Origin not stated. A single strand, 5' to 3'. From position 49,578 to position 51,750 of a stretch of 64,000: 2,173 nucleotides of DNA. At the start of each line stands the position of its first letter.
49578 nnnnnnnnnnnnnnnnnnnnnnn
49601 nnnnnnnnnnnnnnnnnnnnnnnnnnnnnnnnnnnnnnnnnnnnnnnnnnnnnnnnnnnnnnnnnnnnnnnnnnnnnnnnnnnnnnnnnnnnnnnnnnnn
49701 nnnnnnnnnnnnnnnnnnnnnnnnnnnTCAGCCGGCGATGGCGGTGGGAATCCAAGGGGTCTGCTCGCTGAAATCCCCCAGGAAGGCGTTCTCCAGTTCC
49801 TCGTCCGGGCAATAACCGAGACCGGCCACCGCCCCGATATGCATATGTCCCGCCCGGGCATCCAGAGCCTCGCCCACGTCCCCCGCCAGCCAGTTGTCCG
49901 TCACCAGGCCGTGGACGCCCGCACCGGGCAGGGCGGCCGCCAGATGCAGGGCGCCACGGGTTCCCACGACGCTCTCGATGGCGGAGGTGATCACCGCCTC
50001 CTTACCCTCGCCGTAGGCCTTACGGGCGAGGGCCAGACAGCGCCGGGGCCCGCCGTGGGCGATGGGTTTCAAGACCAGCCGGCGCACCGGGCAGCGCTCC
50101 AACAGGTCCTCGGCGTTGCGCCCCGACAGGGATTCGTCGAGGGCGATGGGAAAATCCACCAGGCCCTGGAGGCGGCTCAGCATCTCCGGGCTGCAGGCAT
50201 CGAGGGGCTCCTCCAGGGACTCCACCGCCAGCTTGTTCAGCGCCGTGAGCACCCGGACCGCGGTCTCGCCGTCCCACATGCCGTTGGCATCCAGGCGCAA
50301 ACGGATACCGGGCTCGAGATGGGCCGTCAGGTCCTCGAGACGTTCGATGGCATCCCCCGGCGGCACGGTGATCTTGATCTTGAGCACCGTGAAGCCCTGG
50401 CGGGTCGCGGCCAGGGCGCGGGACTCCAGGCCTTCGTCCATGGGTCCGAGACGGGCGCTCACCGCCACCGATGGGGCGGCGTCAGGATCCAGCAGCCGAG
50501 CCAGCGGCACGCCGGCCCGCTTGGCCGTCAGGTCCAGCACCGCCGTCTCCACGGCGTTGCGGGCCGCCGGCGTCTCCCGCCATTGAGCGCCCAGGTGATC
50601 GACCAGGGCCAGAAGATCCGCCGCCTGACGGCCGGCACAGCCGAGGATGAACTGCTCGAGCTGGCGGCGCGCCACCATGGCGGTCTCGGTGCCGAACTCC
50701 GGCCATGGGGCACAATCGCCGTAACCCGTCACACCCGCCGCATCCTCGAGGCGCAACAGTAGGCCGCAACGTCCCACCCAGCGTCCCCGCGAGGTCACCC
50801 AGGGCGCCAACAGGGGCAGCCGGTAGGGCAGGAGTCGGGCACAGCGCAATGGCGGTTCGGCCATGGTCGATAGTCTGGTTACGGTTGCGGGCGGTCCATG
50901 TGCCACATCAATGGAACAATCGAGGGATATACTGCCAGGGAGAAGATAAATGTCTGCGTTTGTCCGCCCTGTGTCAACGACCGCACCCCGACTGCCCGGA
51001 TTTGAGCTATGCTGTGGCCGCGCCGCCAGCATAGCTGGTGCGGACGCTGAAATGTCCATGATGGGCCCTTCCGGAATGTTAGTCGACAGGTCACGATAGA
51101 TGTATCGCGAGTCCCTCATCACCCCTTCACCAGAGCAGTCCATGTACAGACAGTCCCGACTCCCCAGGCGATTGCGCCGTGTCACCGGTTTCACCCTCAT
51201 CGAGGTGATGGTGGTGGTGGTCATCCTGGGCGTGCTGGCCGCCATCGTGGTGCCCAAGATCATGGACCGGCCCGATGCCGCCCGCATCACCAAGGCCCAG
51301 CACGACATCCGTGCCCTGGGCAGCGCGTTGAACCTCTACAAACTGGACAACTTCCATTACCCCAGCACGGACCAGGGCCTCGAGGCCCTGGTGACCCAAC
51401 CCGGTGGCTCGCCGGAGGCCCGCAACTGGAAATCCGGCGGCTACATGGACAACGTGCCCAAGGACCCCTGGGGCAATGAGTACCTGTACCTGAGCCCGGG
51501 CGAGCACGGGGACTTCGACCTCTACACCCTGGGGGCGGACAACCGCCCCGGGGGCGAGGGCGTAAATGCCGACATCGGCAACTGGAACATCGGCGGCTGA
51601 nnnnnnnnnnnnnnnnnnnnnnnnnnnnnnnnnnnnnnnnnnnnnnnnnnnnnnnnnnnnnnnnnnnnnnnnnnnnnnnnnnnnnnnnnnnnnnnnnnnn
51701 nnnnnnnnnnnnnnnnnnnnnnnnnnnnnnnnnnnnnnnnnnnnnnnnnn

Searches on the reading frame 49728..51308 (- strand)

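Call 53: search_protein_families(library=pfam, proteins=[window:49728-51308:-], max_evalue=0.001)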
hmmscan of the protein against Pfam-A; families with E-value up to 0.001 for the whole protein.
window:49728-51308:- (526 aa): 4 families
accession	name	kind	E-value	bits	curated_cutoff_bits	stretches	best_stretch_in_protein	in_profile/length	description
PF13378.12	MR_MLE_C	-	1.1e-31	110.6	29.4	1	298-504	6-218/219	Enolase C-terminal domain-like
PF02746.21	MR_MLE_N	-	1.8e-09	38.3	22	1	169-273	15-116/117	Mandelate racemase / muconate lactonizing enzyme, N-terminal domain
PF21508.2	MenC_N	-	6.6e-07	29.8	27.3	1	155-220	2-66/94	MenC, N-terminal domain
PF22015.1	OSBS_N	-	2.1e-05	24.6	27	1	178-215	21-54/78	O-succinylbenzoate synthase, N-terminal domain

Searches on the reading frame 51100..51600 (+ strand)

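Call 53: search_protein_families(library=pfam, proteins=[window:51100-51600:+], max_evalue=0.001)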
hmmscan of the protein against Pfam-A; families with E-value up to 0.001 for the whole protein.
window:51100-51600:+ (166 aa): 2 families
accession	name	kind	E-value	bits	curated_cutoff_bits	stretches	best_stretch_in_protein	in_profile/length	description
PF08334.16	T2SSG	-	4.9e-42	142.8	21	1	53-162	1-108/108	Type II secretion system (T2SS), protein G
PF07963.17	N_methyl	-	8e-08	32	21.2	1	26-50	2-26/27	Prokaryotic N-terminal methylation motif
